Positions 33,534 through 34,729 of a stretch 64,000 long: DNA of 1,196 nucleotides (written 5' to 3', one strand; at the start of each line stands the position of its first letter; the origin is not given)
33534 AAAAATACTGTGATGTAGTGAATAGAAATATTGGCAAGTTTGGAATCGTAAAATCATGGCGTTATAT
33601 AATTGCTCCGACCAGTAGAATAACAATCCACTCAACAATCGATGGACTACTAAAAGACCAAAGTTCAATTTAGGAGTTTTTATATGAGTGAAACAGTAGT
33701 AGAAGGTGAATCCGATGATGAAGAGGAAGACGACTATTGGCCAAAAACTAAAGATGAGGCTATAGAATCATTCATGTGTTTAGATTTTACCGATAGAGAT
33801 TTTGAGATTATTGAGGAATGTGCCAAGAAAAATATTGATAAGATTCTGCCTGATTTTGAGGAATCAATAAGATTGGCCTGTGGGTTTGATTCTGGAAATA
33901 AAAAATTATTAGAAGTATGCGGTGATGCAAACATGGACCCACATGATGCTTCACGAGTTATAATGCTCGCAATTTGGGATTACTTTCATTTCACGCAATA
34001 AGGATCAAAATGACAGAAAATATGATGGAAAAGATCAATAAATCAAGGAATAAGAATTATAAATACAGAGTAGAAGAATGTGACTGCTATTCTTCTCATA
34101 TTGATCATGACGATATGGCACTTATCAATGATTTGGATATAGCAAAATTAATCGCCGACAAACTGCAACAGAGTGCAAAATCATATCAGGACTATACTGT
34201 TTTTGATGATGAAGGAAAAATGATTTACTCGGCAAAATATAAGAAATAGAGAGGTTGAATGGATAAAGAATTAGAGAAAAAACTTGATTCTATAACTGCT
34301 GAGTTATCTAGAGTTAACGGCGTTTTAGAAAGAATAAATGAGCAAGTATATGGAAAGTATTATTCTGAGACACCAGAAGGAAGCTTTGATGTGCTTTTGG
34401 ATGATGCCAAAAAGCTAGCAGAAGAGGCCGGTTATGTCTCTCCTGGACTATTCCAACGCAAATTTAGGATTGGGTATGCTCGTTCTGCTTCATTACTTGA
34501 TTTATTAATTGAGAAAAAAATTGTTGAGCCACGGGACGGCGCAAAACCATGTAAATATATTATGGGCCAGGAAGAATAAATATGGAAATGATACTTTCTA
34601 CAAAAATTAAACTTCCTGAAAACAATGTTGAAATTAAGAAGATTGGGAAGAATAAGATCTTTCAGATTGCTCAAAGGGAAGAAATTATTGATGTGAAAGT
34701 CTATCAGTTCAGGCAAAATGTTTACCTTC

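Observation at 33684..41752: Eight-gene same-strand operon of helicase, nuclease-like and DNA-binding proteins with no methyltransferase, directly after the RM operon: candidate undescribed defense or DNA-processing system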

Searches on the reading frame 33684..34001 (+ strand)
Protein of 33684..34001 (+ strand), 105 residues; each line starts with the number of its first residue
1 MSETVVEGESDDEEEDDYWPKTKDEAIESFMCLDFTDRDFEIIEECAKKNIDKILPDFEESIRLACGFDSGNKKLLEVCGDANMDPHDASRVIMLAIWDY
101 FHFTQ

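Call 4: search_protein_families(library=pfam, proteins=[window:33684-34001:+], max_evalue=0.1)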
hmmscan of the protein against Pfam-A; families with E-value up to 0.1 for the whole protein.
window:33684-34001:+ (105 aa): 0 families

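Call 5: search_protein_families(library=padloc, proteins=[window:33684-34001:+], max_evalue=0.1)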
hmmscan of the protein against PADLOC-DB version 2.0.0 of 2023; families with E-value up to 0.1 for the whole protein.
window:33684-34001:+ (105 aa): 0 families

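Call 6: search_protein_families(library=ncbifam, proteins=[window:33684-34001:+], max_evalue=0.1)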
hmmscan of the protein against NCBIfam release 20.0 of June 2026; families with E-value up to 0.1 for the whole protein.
window:33684-34001:+ (105 aa): 0 families

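Call 7: search_protein_families(library=phrogs, proteins=[window:33684-34001:+], max_evalue=0.01)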
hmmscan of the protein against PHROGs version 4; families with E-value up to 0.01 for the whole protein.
window:33684-34001:+ (105 aa): 0 families

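Call 105: search_solved_structures(query=window:33684-34001:+, max_evalue=1)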
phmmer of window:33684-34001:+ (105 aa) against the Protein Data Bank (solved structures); distinct sequences matched with E-value up to 1: 0.

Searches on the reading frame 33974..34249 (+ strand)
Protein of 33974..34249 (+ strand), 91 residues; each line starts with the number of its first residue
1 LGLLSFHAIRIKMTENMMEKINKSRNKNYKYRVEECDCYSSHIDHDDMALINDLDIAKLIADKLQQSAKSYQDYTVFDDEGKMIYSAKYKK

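Call 4: search_protein_families(library=pfam, proteins=[window:33974-34249:+], max_evalue=0.1)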
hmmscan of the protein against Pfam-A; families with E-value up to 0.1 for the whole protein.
window:33974-34249:+ (91 aa): 2 families
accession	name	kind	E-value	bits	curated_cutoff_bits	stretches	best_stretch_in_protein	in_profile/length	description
PF06931.17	Adeno_E4_ORF3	-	0.06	14.2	27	1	6-56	14-64/113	Mastadenovirus E4 ORF3 protein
PF08855.15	DUF1825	-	0.085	13.2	25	0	58-88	14-44/103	Domain of unknown function (DUF1825)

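Call 5: search_protein_families(library=padloc, proteins=[window:33974-34249:+], max_evalue=0.1)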
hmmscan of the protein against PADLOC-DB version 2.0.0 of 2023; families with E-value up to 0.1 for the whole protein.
window:33974-34249:+ (91 aa): 0 families

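Call 6: search_protein_families(library=ncbifam, proteins=[window:33974-34249:+], max_evalue=0.1)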
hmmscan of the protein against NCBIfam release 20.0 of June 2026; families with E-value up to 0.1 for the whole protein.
window:33974-34249:+ (91 aa): 0 families

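Call 7: search_protein_families(library=phrogs, proteins=[window:33974-34249:+], max_evalue=0.01)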
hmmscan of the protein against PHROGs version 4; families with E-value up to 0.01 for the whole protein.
window:33974-34249:+ (91 aa): 0 families

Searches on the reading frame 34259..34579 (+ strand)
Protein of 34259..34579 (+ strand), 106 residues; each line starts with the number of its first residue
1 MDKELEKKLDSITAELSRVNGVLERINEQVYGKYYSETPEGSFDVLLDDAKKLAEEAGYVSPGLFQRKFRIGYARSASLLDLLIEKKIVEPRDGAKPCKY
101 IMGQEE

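Call 4: search_protein_families(library=pfam, proteins=[window:34259-34579:+], max_evalue=0.1)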
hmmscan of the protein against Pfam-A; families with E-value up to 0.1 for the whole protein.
window:34259-34579:+ (106 aa): 2 families
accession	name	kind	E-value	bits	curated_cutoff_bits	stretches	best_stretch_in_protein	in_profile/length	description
PF09397.16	FtsK_gamma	-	4e-14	52.5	30.6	1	44-98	4-58/63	Ftsk gamma domain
PF00165.29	HTH_AraC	-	0.031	14.8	26.6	0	52-70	13-30/42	Bacterial regulatory helix-turn-helix proteins, AraC family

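Call 5: search_protein_families(library=padloc, proteins=[window:34259-34579:+], max_evalue=0.1)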
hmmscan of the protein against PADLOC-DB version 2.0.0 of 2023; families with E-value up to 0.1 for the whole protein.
window:34259-34579:+ (106 aa): 0 families

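Call 6: search_protein_families(library=ncbifam, proteins=[window:34259-34579:+], max_evalue=0.1)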
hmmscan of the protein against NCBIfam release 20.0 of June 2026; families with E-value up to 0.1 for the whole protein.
window:34259-34579:+ (106 aa): 1 family
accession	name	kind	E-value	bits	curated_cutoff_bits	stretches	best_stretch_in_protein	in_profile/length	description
NF007615.0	PRK10263.1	equivalog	0.028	12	1566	1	42-89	1290-1337/1355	DNA translocase FtsK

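Call 7: search_protein_families(library=phrogs, proteins=[window:34259-34579:+], max_evalue=0.01)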
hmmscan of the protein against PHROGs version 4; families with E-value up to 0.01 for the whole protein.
window:34259-34579:+ (106 aa): 4 families
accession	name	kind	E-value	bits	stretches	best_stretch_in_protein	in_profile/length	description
phrog_13700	-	moron, auxiliary metabolic gene and host takeover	5e-08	33.6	1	3-99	32-120/284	FtsK/SpoIIIE-like protein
phrog_36563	-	unknown function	3e-05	24.8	1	36-105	174-244/254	-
phrog_22882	-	unknown function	0.0063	16.9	1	42-87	8-53/278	-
phrog_6152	-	unknown function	0.0069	16.5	1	40-97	275-332/355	-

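Call 54: find_related_loci(query=window:34259-34579:+, collection=viral_contigs, flank=6000)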
Query window:34259-34579:+ (106 aa) in viral_contigs; peptide patterns used: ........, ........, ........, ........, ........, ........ (x = any residue, [..] = any of these).
24 stretches matched a pattern, but none encodes a relative of the query by tblastn (E <= 1e-3).
